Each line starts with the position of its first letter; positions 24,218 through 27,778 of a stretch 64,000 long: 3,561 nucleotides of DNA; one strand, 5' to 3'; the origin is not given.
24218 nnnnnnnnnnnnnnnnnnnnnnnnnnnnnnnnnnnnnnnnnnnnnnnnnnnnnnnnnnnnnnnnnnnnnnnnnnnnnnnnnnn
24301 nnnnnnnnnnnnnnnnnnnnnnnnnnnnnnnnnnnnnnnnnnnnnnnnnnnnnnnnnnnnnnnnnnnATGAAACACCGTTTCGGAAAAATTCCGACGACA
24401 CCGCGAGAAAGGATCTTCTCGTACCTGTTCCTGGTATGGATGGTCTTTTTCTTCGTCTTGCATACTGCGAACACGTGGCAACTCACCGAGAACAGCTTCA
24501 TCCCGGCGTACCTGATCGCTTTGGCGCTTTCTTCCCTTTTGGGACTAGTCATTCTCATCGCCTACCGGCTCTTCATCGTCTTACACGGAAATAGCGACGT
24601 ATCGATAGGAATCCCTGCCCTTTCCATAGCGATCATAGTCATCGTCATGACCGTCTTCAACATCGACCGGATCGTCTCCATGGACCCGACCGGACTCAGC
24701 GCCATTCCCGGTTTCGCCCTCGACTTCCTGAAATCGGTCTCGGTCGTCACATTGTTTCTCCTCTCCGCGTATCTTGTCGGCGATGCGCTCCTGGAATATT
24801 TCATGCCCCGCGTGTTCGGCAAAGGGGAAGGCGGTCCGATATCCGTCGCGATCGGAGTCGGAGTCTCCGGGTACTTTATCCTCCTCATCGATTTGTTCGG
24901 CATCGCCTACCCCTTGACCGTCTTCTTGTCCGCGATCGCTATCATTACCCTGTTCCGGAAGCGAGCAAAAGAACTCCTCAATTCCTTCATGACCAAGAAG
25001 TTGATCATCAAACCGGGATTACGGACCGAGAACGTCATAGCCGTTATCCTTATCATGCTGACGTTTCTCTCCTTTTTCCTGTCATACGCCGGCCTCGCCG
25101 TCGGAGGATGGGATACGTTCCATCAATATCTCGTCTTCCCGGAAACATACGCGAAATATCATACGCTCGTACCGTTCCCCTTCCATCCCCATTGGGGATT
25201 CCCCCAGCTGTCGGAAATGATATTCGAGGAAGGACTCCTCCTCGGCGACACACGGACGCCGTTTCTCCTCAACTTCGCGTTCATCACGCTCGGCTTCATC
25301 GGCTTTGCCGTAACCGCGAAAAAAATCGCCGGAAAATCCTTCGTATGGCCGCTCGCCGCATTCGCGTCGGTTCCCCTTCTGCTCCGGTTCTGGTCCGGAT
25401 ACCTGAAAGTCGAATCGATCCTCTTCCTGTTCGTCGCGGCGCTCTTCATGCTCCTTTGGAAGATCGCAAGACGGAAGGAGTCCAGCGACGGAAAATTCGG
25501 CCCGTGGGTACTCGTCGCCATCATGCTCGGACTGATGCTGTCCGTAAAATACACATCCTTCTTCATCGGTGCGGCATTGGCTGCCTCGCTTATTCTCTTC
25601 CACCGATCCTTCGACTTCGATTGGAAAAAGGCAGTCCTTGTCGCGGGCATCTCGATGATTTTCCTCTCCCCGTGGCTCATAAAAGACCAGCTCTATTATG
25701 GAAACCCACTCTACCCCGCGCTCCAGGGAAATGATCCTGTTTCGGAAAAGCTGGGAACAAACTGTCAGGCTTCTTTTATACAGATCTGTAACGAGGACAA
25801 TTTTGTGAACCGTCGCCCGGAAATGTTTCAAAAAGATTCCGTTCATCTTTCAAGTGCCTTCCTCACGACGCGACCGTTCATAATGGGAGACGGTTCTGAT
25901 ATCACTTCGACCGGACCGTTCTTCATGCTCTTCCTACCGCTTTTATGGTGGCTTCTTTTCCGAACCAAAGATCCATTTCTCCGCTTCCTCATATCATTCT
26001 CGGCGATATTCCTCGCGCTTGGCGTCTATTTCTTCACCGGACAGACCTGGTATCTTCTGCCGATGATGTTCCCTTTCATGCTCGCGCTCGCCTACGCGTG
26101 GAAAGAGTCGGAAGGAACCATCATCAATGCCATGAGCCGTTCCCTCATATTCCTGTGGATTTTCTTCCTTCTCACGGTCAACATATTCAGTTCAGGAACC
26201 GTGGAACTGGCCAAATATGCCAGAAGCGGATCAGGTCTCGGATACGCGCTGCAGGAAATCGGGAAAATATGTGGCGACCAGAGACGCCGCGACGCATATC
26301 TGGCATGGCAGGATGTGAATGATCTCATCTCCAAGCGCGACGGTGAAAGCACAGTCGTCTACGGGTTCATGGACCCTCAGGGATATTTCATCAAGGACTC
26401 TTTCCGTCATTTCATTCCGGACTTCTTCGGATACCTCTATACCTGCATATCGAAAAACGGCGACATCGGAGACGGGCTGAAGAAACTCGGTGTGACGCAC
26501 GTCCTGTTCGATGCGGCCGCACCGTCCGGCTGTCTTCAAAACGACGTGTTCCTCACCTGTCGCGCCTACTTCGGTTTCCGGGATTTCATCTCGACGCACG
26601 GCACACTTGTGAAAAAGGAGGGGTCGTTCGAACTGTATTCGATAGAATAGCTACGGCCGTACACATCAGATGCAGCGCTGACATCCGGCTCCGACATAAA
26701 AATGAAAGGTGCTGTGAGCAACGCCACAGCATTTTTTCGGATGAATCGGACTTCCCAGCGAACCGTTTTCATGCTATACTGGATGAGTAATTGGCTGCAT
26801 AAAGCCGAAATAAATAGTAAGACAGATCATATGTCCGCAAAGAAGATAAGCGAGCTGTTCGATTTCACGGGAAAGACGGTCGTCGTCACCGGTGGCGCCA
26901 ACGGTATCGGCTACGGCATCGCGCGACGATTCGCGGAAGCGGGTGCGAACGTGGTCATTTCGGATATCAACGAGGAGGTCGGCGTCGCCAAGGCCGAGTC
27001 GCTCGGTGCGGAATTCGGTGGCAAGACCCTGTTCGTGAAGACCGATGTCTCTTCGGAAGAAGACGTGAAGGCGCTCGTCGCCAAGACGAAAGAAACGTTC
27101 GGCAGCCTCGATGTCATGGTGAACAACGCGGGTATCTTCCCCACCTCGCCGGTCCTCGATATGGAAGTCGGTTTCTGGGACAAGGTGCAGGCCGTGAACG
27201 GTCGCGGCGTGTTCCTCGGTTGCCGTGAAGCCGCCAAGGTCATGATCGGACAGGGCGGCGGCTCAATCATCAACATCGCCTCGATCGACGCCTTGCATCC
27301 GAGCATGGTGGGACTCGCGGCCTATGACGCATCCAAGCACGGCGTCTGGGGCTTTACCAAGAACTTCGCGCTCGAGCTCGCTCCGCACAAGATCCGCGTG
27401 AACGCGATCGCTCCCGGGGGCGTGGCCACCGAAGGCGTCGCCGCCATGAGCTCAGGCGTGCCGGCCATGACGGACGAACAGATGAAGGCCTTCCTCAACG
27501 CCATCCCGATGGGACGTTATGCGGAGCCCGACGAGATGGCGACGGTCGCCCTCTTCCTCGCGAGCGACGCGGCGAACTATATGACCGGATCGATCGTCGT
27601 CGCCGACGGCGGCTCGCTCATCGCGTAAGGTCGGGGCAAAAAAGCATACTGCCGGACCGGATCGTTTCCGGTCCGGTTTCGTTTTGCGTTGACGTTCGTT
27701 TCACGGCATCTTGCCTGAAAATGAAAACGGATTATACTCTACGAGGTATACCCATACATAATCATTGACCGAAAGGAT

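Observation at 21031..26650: Glf-like mutase flanked by two GT-C-type membrane glycosyltransferases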

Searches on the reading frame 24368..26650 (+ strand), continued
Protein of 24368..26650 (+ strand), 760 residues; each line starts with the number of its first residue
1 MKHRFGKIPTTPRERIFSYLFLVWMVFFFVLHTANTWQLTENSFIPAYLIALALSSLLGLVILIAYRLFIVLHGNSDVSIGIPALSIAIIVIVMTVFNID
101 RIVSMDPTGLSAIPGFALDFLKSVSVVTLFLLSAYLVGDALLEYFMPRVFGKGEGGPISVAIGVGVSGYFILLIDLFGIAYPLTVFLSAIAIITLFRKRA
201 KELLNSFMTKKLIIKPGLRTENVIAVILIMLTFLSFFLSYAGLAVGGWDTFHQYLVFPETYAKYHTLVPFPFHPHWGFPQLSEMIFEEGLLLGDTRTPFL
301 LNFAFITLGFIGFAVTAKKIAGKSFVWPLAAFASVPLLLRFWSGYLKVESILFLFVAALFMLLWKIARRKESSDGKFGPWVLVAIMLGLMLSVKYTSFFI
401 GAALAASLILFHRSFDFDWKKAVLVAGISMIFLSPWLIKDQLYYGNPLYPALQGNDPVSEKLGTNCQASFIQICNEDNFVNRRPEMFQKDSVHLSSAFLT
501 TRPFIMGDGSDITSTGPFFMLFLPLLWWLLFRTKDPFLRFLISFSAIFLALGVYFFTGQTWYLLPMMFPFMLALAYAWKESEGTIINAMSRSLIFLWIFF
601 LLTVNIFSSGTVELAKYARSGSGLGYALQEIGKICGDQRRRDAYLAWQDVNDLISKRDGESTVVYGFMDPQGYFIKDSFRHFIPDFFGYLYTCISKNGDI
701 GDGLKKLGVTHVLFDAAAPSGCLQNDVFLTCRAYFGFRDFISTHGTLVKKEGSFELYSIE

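Call 96: search_protein_families(library=ncbifam, proteins=[L091:281-991:+], max_evalue=1e-8)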
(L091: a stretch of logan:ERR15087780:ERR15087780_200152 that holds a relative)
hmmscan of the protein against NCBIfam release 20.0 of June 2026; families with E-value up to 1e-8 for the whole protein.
L091:281-991:+ (236 aa): 13 families
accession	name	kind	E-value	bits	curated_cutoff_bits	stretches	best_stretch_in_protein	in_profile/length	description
TIGR03937.1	PgaC_IcaA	equivalog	1.8e-17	63.4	422.3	1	2-108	45-147/407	poly-beta-1,6-N-acetyl-D-glucosamine synthase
TIGR04182.1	glyco_TIGR04182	equivalog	1.4e-16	60.7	325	1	4-232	2-217/293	S-layer glycoprotein N-glycosyltransferase AglJ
NF047588.1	GlcsyltransPgfSStrep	equivalog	2.7e-16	59.7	500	1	3-167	2-159/308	glycosyltransferase PgfS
NF007482.0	PRK10073.1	equivalog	8.1e-16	57.9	423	1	2-110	6-109/334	glycosyltransferase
NF007986.1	PRK10714.1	equivalog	2e-15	56.6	529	1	1-220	5-214/316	undecaprenyl-phosphate 4-deoxy-4-formamido-L-arabinose transferase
NF041875.1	EPS_EpsD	equivalog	2.8e-15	56.5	370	1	4-130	1-122/325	exopolysaccharide biosynthesis glycosyltransferase EpsD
NF058614.1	PPMAGASynPpgS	equivalog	4.4e-15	55.7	370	1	6-228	4-218/226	polyprenyl-phospho-N-acetylgalactosaminyl synthase PpgS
NF010496.0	PRK13915.1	equivalog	1.1e-14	54.3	262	1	2-100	31-130/307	glucosyl-3-phosphoglycerate synthase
TIGR04283.1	glyco_like_mftF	equivalog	4.7e-14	52.5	182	1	4-111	1-97/221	TIGR04283 family arsenosugar biosynthesis glycosyltransferase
NF050050.1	ProtGlycPglI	equivalog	3.6e-12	46.3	500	1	1-131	1-127/306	GalNAc(5)-diNAcBac-PP-undecaprenol beta-1,3-glucosyltransferase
TIGR03965.1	mycofact_glyco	equivalog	4.6e-12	45.5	280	1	3-111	75-179/467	mycofactocin biosynthesis glycosyltransferase MftF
NF047683.1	TeichurnBiosyTuaG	equivalog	7.7e-10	38.8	400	1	3-97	7-97/252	teichuronic acid biosynthesis protein TuaG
NF038302.1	EPS_HpsE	equivalog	1.2e-09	37.6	300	1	3-99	2-99/307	hormogonium polysaccharide biosynthesis glycosyltransferase HpsE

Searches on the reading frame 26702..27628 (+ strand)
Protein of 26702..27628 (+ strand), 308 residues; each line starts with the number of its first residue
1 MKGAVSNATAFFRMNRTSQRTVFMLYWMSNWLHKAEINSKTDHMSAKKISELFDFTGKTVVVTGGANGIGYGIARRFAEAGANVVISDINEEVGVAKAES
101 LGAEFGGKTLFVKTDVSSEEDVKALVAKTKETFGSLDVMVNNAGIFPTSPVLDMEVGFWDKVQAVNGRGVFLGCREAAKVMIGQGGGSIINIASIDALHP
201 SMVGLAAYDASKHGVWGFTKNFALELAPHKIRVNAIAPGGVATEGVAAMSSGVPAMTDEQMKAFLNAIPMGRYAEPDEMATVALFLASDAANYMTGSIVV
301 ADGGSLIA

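Call 25: search_protein_families(library=pfam, proteins=[window:26702-27628:+], max_evalue=0.01)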
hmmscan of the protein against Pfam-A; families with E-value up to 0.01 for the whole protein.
window:26702-27628:+ (308 aa): 4 families
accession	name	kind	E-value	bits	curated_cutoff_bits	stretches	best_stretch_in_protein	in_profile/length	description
PF13561.12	adh_short_C2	-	2.1e-67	227.6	27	1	66-304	3-234/236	Enoyl-(Acyl carrier protein) reductase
PF00106.31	adh_short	-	1.6e-56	191.4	26.6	1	58-248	1-189/195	short chain dehydrogenase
PF08659.16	KR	-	2.9e-09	37.5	22.6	1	59-165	2-111/180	KR domain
PF23441.1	SDR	-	5e-07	29.8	27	1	57-306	7-256/258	SDR-like rossmann domain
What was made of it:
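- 26831..27628 (+): Classical short-chain dehydrogenase (265 aa) directly downstream. It is possibly co-transcribed, and its role in the module is uncertain (likely a passenger). Pfam adh_short_C2 E 2e-67 (call 25).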

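Call 90: search_protein_families(library=ncbifam, proteins=[window:26831-27628:+], max_evalue=1e-20)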
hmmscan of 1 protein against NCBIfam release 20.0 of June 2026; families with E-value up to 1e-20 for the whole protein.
window:26831-27628:+ (265 aa): 179 families (the best 25 are shown)
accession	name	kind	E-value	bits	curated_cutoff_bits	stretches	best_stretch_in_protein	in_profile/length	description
NF005559.1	PRK07231.1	subfamily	2.5e-75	253.2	215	1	12-263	2-248/249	glucose 1-dehydrogenase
NF004198.0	PRK05653.1-3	equivalog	2.1e-72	243.5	296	1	13-262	6-246/248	3-oxoacyl-ACP reductase FabG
NF009093.0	PRK12429.1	subfamily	9.2e-63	211.9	258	1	12-262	3-256/259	3-hydroxybutyrate dehydrogenase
NF005309.0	PRK06841.1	subfamily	1e-62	212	286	1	3-263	4-253/255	GolD/DthD family dehydrogenase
NF005067.0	PRK06484.1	equivalog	1.4e-62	211.9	713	1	14-262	9-251/524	short chain dehydrogenase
NF004791.0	PRK06138.1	equivalog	3.4e-62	210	312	1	12-264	3-251/252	SDR family oxidoreductase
NF009468.0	PRK12826.1-4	equivalog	9.4e-61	205.7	318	1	11-264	4-249/256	SDR family oxidoreductase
NF004818.0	PRK06172.1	equivalog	1.5e-60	204.6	336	1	11-262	4-250/253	SDR family oxidoreductase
TIGR01830.1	3oxo_ACP_reduc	equivalog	1.9e-60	204.6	297.75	1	17-261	1-237/239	3-oxoacyl-[acyl-carrier-protein] reductase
NF052558.1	MBtsdlDhBudC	equivalog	2e-60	204.4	270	1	12-262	1-241/250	meso-2,3-butanediol dehydrogenase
NF006070.0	PRK08213.1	subfamily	5.5e-60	203.1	279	1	5-263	3-257/259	gluconate 5-dehydrogenase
NF004713.0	PRK06057.1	equivalog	1.4e-59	201.7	404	1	12-261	7-248/257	3-oxoacyl-ACP reductase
NF006493.1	PRK08936.1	subfamily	8.8e-59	198.9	420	1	11-261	4-249/261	glucose-1-dehydrogenase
NF005390.0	PRK06935.1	equivalog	9.4e-59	198.8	369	1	7-264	8-257/258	2-dehydro-3-deoxy-D-gluconate 5-dehydrogenase KduD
NF005469.0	PRK07063.1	equivalog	1.2e-58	198.7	306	1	13-261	6-253/260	SDR family oxidoreductase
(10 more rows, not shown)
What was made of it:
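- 26831..27628 (+): NCBIfam PRK07231 'glucose 1-dehydrogenase' subfamily scores 253 bits against a cut-off of 215 (call 90).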
